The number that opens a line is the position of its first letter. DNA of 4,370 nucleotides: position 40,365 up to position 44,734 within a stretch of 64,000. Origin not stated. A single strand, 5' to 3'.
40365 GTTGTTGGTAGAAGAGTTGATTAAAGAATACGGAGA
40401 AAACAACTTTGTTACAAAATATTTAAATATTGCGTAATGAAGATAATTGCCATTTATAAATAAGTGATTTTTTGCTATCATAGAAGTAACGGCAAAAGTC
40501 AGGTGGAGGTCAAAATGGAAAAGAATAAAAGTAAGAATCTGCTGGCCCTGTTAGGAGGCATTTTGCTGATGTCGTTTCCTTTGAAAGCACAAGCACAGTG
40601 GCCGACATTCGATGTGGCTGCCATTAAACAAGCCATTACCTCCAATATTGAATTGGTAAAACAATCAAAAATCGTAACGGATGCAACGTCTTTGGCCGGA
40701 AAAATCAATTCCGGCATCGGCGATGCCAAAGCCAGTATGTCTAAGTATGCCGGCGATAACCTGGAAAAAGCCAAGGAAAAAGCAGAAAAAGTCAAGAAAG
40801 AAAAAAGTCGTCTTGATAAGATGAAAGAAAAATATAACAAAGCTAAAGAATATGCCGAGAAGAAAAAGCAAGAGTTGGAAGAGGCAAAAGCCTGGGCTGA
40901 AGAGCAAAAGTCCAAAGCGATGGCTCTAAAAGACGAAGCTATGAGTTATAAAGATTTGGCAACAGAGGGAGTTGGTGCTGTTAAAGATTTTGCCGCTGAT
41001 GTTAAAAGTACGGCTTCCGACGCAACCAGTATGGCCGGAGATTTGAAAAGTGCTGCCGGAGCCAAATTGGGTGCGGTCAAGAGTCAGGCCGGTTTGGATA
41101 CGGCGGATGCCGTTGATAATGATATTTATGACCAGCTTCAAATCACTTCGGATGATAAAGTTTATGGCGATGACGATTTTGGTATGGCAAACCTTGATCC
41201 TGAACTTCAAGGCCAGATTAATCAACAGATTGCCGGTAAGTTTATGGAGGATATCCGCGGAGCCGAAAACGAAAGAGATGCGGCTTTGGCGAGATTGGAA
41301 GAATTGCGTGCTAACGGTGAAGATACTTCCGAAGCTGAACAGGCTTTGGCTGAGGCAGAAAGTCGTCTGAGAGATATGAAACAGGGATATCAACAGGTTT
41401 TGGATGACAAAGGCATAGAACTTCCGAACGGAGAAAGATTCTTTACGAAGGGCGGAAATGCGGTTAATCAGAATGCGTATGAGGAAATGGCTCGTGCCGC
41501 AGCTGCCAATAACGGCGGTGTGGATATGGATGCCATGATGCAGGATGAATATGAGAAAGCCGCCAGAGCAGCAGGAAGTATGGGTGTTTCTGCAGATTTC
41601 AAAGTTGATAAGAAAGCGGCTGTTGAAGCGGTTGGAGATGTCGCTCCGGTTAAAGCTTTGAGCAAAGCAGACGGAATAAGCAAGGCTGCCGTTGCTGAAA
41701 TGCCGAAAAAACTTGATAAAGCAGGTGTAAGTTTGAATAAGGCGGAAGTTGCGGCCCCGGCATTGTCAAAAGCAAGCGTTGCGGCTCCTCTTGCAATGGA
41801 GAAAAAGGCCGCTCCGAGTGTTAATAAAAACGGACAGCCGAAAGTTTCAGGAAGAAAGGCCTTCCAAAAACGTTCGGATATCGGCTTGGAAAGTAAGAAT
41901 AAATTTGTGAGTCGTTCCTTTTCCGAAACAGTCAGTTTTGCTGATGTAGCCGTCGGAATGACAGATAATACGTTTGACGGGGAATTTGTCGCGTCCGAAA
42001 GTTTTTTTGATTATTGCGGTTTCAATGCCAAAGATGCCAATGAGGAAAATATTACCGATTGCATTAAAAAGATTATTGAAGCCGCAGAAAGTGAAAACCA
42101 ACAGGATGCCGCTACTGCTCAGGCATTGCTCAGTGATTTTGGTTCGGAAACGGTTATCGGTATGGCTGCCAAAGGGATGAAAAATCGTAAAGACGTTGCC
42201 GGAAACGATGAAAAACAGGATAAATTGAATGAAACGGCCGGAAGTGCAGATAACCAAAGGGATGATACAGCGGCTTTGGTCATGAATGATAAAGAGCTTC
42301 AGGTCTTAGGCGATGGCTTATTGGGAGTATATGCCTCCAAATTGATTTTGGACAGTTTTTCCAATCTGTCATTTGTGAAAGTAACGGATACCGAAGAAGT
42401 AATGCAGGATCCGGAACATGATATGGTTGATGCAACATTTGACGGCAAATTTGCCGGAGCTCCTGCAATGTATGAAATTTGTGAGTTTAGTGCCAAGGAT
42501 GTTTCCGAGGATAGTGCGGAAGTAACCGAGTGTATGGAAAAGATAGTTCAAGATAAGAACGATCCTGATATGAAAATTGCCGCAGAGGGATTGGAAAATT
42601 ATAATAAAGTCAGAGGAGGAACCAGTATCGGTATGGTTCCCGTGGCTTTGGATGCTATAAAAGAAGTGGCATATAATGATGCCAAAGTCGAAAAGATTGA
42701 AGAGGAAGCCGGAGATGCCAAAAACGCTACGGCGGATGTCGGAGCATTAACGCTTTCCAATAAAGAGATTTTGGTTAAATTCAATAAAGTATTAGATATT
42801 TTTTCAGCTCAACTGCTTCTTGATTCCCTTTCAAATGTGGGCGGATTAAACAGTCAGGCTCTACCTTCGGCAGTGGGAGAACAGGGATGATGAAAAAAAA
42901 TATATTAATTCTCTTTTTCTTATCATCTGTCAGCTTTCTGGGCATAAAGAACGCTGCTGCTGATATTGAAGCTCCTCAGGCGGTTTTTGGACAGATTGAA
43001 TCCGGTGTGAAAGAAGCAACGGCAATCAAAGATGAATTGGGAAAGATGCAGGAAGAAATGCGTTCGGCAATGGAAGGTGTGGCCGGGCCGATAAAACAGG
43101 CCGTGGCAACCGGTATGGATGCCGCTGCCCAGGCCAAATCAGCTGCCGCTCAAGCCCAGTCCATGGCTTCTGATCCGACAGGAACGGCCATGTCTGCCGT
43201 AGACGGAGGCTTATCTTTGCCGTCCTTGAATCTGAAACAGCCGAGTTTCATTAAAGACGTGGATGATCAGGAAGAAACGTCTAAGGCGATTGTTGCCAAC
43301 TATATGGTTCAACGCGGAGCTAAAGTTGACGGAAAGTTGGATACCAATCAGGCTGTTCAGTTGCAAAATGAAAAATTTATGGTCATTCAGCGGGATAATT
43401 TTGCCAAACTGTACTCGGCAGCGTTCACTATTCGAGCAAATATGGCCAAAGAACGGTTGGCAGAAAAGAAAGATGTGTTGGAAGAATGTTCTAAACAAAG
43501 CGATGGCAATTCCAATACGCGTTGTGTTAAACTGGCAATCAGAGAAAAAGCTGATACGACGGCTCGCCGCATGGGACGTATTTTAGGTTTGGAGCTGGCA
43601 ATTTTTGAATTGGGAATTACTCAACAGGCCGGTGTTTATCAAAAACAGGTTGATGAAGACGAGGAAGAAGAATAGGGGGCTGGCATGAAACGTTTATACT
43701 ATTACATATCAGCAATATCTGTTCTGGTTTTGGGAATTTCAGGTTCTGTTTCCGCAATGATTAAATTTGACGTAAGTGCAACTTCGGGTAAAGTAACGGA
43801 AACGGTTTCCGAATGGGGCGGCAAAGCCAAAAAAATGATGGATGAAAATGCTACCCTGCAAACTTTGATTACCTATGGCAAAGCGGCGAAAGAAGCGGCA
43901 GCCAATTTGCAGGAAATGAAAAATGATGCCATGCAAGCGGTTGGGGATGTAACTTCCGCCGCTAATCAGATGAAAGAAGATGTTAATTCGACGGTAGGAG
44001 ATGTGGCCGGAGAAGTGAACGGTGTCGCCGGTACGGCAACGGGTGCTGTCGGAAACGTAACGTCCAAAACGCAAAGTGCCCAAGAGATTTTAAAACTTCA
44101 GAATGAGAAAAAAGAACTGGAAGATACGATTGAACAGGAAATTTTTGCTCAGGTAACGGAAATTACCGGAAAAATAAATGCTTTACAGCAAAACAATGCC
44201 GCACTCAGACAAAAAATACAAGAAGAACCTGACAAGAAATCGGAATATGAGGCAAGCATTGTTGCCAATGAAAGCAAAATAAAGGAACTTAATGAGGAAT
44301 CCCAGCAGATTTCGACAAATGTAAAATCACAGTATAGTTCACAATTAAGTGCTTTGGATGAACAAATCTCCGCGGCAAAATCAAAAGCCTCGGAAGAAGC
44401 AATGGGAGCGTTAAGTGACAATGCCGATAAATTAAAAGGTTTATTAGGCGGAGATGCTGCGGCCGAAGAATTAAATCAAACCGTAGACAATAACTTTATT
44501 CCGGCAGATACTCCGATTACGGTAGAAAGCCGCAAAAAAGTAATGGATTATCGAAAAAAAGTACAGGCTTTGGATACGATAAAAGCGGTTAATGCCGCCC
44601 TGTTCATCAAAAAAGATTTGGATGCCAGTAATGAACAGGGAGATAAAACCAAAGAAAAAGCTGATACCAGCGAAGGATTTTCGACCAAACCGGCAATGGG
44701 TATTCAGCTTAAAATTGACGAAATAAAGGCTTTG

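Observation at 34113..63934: Heavily elaborated, Cag-like VirB-type T4SS locus that may represent an undescribed T4SS subtype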

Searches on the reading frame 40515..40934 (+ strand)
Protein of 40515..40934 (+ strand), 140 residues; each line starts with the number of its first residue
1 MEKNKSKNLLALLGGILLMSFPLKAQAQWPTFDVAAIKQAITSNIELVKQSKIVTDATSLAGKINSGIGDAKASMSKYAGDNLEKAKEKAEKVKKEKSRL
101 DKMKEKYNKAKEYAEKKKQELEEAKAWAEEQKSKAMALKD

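Call 87: search_solved_structures(query=A9, max_evalue=10)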
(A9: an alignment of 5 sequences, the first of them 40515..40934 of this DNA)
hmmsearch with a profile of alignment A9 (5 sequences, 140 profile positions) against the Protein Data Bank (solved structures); distinct sequences matched with E-value up to 10: 28.
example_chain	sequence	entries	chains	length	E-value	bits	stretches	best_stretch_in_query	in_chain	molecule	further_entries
8u1a_A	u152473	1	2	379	0.01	19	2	98-133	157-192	Designed Near Infrared Fluorescent Protein MC7BP34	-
4p29_A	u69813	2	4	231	0.23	14.7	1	58-130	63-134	LpoA | Penicillin-binding protein activator LpoA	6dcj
5cwt_A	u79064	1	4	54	0.32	14.2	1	94-128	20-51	Nucleoporin NUP57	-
2m7l_A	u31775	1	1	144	0.33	14.1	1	58-105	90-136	Calponin homology domain protein, putative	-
9b0x_J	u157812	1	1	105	0.41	13.8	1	67-130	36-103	ATP synthase inhibitory factor 1, IF1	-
9b9e_A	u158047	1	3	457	0.57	13.4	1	61-114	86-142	Fusion glycoprotein F0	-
5evm_A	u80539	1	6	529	0.63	13.2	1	64-114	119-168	Fusion glycoprotein F0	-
9cin_A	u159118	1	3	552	0.65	13.2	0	64-113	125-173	Fusion glycoprotein F0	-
8gui_K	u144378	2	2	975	0.73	13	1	86-134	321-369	E3 ubiquitin-protein ligase BRE1A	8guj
3u1a_A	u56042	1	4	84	0.73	13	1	81-136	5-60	smooth muscle tropomyosin alpha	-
8u5w_A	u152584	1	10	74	0.84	12.8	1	100-132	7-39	WSHC5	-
9ua9_A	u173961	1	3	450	0.85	12.8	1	61-114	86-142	Fusion glycoprotein F0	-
9lng_B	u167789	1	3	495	0.95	12.7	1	64-114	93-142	Fusion glycoprotein F0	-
5kcn_A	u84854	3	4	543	1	12.6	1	58-130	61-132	Penicillin-binding protein activator LpoA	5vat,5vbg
6tys_A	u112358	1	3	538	1.2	12.4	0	66-114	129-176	Fusion glycoprotein F0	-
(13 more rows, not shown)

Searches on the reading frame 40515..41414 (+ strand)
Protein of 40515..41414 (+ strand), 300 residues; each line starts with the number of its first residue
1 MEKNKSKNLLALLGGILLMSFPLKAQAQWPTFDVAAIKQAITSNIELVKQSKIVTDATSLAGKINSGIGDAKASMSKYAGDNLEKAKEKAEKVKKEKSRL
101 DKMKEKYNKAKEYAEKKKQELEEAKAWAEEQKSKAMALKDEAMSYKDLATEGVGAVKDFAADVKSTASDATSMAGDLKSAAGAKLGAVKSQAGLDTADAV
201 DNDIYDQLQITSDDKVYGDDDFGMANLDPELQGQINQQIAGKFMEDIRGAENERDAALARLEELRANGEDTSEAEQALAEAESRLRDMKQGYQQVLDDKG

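Call 27: search_protein_families(library=pfam, proteins=[window:40515-41414:+], max_evalue=10)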
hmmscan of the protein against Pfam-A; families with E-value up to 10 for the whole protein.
window:40515-41414:+ (300 aa): 14 families
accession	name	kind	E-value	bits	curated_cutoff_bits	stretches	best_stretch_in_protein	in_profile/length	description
PF13605.11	DUF4141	-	0.0069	16.2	30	1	15-56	6-48/53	Domain of unknown function (DUF4141)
PF13851.11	GAS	-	0.037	13.9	32.3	2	80-146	60-126/200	Growth-arrest specific micro-tubule binding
PF12423.13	KIF1B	-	0.09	13.4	22.2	1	98-122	3-27/46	Kinesin protein 1B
PF12325.13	TMF_TATA_bd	-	0.16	12.6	29.1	2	243-296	31-84/115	TATA element modulatory factor 1 TATA binding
PF17675.6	APG6_N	-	0.51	11.2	45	2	242-294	50-102/132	Apg6 coiled-coil region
PF02074.21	Peptidase_M32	-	2.4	7.1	25.1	1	74-160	50-136/489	Carboxypeptidase Taq (M32) metallopeptidase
PF01025.24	GrpE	-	3.2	7.9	25.8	1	85-137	5-57/165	GrpE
PF07926.17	TPR_MLP1_2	-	3.3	8.2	36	1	67-136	34-102/129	TPR/MLP1/MLP2-like protein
PF15917.11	Piezo_TM25-28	-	3.8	6.9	27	1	70-136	193-273/328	Piezo TM25-28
PF01496.24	V_ATPase_I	-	6.1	5.1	30.7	1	65-134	68-137/815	V-type ATPase 116kDa subunit family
PF03634.19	TCP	-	6.8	7.7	23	1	40-136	57-152/155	TCP family transcription factor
PF19745.5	FUT8_N_cat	-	6.9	5.7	27.6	1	73-142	35-105/499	Alpha-(1,6)-fucosyltransferase N- and catalytic domains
PF11871.13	DUF3391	-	8.7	7.3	27.8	1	83-151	66-134/136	Domain of unknown function (DUF3391)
PF10779.14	XhlA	-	9.6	6.9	34.7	1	90-124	3-37/67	Haemolysin XhlA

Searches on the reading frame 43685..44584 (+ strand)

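Call 27: search_protein_families(library=pfam, proteins=[window:43685-44584:+], max_evalue=10)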
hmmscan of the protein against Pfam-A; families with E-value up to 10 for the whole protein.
window:43685-44584:+ (300 aa): 11 families
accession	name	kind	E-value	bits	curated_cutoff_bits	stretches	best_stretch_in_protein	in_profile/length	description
PF01763.21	Herpes_UL6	-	0.027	13.4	27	1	77-233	302-449/562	Herpesvirus UL6 like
PF05478.16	Prominin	-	0.32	9.4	34.3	1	69-220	592-733/799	Prominin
PF06103.16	DUF948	-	0.48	11.1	37.2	1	59-115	19-71/89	Bacterial protein of unknown function (DUF948)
PF14942.11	Muted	-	1.8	9.1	26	1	140-233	50-144/146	Organelle biogenesis, Muted-like protein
PF19745.5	FUT8_N_cat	-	2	7.5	27.6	1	141-268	29-156/499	Alpha-(1,6)-fucosyltransferase N- and catalytic domains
PF12495.13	Vip3A_N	-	2.9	8.2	25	1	104-154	47-97/177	Vegetative insecticide protein 3A N terminal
PF07851.19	TMEM120A-B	-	3.8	7.1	29.8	1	156-239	3-86/324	TMEM120A/B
PF25450.1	Rab11-FIP3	-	5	7.9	31.9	0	191-251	55-113/125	Rab11-FIP3-like domain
PF05266.19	DUF724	-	6.2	7.1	38.4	2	156-236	96-168/188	Protein of unknown function (DUF724)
PF06009.19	Laminin_II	-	7.2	7.1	33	1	157-253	5-98/138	Laminin Domain II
PF06156.18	YabA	-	8.9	7.4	30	0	133-206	8-80/103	Initiation control protein YabA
